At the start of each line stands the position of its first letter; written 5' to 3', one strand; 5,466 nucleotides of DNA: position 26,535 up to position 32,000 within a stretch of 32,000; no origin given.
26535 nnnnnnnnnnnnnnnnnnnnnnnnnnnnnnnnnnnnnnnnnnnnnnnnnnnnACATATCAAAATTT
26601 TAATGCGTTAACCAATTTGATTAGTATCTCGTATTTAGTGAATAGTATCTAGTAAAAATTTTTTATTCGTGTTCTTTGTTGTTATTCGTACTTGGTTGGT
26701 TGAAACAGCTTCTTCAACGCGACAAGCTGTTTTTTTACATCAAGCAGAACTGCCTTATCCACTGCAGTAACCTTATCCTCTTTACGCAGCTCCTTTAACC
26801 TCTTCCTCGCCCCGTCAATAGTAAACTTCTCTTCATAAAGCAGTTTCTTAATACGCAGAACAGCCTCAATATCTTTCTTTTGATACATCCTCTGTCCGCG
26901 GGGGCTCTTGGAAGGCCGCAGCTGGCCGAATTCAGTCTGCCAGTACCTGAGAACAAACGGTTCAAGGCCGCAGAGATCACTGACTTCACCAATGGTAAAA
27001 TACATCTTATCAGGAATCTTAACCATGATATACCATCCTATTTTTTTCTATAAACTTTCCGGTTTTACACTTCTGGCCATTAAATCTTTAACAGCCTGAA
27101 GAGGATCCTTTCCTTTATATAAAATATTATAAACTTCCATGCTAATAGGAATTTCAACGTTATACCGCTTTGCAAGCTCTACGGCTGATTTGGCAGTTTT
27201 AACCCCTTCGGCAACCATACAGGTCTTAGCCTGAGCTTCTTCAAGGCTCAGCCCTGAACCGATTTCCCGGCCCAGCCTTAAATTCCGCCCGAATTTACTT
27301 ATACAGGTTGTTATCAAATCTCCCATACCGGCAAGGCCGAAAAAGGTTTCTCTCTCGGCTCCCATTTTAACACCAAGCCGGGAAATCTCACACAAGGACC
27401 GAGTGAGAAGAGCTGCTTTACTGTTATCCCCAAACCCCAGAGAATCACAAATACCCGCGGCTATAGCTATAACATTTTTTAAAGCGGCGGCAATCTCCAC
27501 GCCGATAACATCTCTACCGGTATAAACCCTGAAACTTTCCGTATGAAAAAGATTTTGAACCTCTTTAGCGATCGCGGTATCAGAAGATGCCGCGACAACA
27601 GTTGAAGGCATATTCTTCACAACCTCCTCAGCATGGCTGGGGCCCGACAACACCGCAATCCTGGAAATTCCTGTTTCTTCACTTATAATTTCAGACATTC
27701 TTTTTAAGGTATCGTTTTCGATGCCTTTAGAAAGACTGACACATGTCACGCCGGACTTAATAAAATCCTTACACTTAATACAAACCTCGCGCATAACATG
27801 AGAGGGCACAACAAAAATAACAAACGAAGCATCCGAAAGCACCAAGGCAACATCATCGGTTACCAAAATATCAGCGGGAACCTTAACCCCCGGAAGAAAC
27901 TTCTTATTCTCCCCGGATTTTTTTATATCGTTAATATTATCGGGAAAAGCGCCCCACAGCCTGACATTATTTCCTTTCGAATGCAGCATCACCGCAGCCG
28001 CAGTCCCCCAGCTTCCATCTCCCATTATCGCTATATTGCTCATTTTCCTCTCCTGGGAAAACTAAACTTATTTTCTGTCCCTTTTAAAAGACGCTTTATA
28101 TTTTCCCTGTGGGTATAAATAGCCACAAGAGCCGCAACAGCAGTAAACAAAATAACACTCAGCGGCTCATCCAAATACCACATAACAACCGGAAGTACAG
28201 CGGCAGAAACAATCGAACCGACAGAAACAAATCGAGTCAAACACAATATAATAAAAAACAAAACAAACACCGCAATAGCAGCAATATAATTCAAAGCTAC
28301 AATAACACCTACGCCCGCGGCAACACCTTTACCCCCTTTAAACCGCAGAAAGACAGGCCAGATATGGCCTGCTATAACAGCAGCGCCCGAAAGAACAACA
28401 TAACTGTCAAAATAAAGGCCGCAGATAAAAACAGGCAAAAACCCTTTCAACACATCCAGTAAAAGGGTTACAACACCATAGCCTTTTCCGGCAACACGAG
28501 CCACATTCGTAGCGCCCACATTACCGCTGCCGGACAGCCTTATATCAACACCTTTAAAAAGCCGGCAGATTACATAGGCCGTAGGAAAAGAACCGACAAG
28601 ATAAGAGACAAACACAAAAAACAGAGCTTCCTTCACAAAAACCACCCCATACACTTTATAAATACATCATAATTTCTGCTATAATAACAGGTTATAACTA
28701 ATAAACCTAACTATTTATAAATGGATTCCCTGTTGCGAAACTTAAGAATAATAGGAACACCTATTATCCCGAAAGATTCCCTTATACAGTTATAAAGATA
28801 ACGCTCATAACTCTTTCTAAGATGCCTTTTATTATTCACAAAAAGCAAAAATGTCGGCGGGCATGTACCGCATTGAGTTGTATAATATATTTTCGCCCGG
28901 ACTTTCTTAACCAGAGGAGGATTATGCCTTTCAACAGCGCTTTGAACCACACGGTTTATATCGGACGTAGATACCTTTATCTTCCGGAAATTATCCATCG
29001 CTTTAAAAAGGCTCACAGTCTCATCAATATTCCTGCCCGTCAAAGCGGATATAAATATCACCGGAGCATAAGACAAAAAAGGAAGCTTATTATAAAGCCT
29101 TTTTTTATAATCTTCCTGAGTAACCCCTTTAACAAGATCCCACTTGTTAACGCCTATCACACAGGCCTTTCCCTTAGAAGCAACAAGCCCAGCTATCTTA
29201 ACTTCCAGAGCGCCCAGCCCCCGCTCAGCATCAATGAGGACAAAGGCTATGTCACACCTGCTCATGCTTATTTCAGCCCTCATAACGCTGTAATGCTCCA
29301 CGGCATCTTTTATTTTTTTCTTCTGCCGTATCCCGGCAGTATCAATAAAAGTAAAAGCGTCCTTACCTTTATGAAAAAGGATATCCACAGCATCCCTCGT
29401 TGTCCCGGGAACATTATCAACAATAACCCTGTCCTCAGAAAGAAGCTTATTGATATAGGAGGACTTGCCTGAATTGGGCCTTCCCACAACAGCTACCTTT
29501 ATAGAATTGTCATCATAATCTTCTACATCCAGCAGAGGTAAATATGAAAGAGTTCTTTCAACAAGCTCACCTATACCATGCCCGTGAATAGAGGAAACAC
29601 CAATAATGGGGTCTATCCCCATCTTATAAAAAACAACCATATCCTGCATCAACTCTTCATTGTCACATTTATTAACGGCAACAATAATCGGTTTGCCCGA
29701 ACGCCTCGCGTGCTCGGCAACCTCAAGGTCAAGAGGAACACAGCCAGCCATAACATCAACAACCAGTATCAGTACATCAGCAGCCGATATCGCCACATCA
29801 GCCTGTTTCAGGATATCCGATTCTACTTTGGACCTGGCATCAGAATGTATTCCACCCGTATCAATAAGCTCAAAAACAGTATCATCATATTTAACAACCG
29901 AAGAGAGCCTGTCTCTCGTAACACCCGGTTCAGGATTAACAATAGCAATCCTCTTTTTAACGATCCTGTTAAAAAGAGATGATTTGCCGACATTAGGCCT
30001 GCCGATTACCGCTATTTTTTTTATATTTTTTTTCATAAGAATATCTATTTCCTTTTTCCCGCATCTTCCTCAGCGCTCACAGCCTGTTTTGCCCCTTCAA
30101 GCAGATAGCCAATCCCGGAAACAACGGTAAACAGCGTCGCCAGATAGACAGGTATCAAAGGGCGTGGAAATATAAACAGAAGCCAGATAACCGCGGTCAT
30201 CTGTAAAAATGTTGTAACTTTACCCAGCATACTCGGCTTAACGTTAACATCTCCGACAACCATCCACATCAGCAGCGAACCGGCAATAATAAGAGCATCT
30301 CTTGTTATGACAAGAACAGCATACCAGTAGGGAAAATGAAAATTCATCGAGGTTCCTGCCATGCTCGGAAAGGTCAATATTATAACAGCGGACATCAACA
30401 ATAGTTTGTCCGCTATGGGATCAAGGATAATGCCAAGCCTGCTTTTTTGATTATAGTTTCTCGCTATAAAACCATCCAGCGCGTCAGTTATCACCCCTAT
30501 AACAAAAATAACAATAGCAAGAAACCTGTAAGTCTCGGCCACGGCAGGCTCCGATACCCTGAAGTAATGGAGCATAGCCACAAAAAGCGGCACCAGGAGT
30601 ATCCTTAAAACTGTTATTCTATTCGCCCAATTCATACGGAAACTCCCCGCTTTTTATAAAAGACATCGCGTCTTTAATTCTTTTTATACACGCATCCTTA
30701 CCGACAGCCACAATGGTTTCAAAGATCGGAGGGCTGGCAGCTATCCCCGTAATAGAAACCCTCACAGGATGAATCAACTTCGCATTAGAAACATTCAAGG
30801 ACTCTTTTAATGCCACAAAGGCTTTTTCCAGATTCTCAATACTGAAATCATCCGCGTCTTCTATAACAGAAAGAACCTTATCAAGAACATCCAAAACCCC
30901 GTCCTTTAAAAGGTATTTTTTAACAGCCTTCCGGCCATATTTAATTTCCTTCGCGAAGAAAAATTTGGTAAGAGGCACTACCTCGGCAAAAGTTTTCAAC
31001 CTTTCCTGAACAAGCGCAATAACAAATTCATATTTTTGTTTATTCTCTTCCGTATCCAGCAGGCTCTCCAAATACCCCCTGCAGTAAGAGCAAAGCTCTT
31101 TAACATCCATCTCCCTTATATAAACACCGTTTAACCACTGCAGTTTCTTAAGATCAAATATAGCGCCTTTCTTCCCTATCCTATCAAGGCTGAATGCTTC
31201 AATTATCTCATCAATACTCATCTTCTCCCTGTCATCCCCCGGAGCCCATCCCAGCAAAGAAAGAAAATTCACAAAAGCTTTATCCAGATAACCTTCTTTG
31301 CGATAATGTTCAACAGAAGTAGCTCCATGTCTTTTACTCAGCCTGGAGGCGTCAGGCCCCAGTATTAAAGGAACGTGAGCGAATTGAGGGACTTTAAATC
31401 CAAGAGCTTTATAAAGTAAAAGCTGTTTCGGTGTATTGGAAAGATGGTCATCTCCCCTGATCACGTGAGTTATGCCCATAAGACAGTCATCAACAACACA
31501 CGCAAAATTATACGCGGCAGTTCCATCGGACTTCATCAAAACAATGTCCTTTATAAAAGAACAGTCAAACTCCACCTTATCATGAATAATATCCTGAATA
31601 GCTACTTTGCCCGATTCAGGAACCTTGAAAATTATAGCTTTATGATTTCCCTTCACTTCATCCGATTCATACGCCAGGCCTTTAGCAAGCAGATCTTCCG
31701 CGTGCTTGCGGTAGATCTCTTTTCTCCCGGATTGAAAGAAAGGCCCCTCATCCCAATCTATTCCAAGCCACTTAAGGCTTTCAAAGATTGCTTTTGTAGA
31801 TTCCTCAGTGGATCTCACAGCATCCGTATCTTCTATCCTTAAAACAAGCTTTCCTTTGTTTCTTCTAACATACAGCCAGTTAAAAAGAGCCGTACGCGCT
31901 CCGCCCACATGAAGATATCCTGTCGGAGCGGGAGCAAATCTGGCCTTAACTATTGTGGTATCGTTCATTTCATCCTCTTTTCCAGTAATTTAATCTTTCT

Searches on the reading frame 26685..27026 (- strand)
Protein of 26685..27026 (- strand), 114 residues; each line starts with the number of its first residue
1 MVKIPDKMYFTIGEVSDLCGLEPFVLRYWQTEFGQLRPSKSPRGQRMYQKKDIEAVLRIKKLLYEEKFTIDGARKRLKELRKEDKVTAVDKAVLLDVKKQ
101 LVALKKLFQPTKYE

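Call 104: search_protein_families(library=pfam, proteins=[window:26685-27026:-], max_evalue=0.001)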
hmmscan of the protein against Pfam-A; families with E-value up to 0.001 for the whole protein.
window:26685-27026:- (114 aa): 2 families
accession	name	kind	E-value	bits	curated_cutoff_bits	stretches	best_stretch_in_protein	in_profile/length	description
PF13411.12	MerR_1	-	1.3e-17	64.1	21.6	1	10-79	1-68/69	MerR HTH family regulatory protein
PF00376.29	MerR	-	1.8e-07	31.3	28.2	1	11-48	1-38/38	MerR family regulatory protein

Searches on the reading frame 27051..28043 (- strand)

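Call 103: search_protein_families(library=pfam, proteins=[window:27051-28043:-], max_evalue=0.001)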
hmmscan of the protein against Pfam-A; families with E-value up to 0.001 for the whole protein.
window:27051-28043:- (331 aa): 4 families
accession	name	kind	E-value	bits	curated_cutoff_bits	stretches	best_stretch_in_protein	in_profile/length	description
PF07479.19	NAD_Gly3P_dh_C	-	2.1e-55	187.2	25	1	178-318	1-141/142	NAD-dependent glycerol-3-phosphate dehydrogenase C-terminus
PF01210.29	NAD_Gly3P_dh_N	-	1.3e-51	175.2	23.1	1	3-157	1-156/158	NAD-dependent glycerol-3-phosphate dehydrogenase N-terminus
PF20618.3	GPD_NAD_C_bact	-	2.5e-18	66.8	27.6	1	238-304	1-66/66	Bacterial GPD, NAD-dependent C-terminal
PF02558.23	ApbA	-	1.5e-06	28.4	22.2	1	4-123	1-116/150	Ketopantoate reductase PanE/ApbA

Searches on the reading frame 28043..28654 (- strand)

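Call 104: search_protein_families(library=pfam, proteins=[window:28043-28654:-], max_evalue=0.001)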
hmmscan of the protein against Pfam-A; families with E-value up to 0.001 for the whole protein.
window:28043-28654:- (204 aa): 1 family
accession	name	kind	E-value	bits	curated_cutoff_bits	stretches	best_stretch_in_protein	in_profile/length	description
PF02660.20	G3P_acyltransf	-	2e-55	187.8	24.1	1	16-189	1-164/164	Glycerol-3-phosphate acyltransferase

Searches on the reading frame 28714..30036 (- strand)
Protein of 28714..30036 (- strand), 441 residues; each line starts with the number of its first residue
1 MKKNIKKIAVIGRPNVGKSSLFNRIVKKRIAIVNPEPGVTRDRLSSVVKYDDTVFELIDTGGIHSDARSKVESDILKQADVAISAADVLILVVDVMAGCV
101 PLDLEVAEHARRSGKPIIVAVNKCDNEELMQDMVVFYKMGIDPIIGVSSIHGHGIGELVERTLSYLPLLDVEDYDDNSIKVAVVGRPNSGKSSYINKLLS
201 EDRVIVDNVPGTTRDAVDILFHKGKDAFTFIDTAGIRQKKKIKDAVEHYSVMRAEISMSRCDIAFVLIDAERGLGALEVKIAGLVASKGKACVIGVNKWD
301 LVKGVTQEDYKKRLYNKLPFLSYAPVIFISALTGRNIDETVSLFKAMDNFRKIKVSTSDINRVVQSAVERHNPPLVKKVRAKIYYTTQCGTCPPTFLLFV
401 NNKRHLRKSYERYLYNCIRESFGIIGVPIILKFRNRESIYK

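Call 104: search_protein_families(library=pfam, proteins=[window:28714-30036:-], max_evalue=0.001)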
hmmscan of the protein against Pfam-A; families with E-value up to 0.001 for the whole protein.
window:28714-30036:- (441 aa): 13 families
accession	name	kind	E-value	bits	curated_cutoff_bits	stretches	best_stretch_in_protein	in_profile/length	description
PF01926.29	MMR_HSR1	-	7.1e-53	178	21.9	2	7-123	1-113/113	50S ribosome-binding GTPase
PF02421.24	FeoB_N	-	2.3e-29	102.4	27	2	7-160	2-154/156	Ferrous iron transport protein B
PF14714.11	KH_dom-like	-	5.5e-29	100.7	27.3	1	354-434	1-81/81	KH-domain-like of EngA bacterial GTPase enzymes, C-terminal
PF00009.33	GTP_EFTU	-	2.6e-24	86.3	26.5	2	4-167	2-187/188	Elongation factor Tu GTP binding domain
PF00350.29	Dynamin_N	-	1.8e-13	51.3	27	1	181-232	1-48/168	Dynamin family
PF04548.22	AIG1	-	6.8e-08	32.5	27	1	7-95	2-93/212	AIG1 family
PF08477.19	Roc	-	3.1e-07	31.1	27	0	7-125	1-119/119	Ras of Complex, Roc, domain of DAPkinase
PF03193.22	RsgA_GTPase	-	1.1e-05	25.8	30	0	6-29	107-130/174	RsgA GTPase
PF00025.27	Arf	-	1.3e-05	25.2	22.3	0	6-140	15-141/174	ADP-ribosylation factor family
PF09439.16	SRPRB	-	1.3e-05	25.1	25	0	6-94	4-81/178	Signal recognition particle receptor beta subunit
PF00071.28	Ras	-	0.00013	22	21.6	0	7-128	1-118/162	Ras family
PF10662.15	PduV-EutP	-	0.00015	22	21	0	6-160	2-139/143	Ethanolamine utilisation - propanediol utilisation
PF13479.12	AAA_24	-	0.00019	21.8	27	0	6-41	3-36/195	AAA domain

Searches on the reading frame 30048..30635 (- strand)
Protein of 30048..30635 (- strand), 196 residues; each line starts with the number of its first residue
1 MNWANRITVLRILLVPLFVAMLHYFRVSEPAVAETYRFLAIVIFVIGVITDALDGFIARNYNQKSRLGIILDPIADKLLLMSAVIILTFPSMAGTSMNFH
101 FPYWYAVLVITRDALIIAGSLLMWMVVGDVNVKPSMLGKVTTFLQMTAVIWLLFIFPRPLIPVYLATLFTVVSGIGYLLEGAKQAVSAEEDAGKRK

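Call 104: search_protein_families(library=pfam, proteins=[window:30048-30635:-], max_evalue=0.001)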
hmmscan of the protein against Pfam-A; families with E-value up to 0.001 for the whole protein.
window:30048-30635:- (196 aa): 1 family
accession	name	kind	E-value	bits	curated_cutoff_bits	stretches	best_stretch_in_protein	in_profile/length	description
PF01066.26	CDP-OH_P_transf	-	6.8e-33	114.6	22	1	1-167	1-147/152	CDP-alcohol phosphatidyltransferase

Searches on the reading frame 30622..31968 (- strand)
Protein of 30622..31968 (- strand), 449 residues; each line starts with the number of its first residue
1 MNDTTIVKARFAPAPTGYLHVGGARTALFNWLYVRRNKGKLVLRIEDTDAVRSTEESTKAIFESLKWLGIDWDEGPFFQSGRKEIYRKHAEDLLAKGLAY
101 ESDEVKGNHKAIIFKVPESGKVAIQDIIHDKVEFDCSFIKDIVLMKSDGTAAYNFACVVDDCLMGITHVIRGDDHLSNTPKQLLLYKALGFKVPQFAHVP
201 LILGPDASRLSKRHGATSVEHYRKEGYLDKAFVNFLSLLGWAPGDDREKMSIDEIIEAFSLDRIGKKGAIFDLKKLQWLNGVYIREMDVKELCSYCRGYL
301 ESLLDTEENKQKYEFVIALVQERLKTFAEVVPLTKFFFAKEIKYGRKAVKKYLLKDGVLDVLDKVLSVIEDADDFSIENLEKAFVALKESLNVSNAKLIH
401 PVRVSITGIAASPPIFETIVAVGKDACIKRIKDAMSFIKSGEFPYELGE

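Call 104: search_protein_families(library=pfam, proteins=[window:30622-31968:-], max_evalue=0.001)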
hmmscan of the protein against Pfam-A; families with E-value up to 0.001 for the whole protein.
window:30622-31968:- (449 aa): 2 families
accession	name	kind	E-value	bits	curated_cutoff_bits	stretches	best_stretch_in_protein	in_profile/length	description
PF00749.27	tRNA-synt_1c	-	8.4e-85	284.9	23.4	2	104-278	138-314/314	tRNA synthetases class I (E and Q), catalytic domain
PF19269.4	Anticodon_2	-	6.5e-31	108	23.6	1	305-434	8-140/141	Anticodon binding domain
